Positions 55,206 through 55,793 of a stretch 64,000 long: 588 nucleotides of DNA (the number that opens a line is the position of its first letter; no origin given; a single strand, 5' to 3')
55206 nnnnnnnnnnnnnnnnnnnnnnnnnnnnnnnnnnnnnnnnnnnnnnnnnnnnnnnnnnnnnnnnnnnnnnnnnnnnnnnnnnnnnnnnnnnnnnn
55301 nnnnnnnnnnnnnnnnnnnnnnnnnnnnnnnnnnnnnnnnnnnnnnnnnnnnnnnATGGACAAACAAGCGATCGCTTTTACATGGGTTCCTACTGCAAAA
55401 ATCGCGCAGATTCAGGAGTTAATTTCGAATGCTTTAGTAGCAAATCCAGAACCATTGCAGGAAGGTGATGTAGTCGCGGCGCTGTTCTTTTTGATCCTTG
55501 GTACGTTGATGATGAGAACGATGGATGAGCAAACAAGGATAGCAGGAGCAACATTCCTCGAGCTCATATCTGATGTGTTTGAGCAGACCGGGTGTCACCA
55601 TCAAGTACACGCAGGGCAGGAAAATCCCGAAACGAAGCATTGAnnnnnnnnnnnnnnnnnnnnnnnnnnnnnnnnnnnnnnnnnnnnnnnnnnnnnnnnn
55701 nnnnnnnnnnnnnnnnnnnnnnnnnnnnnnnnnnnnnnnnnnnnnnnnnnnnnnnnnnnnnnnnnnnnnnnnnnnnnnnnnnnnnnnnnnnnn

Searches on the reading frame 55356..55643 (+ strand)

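Call 89: search_protein_families(library=pfam, proteins=[window:55356-55643:+], max_evalue=5)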
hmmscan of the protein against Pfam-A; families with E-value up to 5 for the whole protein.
window:55356-55643:+ (95 aa): 3 families
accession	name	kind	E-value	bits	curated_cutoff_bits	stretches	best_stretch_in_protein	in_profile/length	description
PF00375.23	SDF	-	0.021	14.3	27.9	1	12-74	107-169/387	Sodium:dicarboxylate symporter family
PF18312.6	ScsC_N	-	0.058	13.6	25.8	1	17-35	3-21/34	Copper resistance protein ScsC N-terminal domain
PF14582.11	Metallophos_3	-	0.21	11.3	28.2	1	12-39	217-244/259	Metallophosphoesterase, calcineurin superfamily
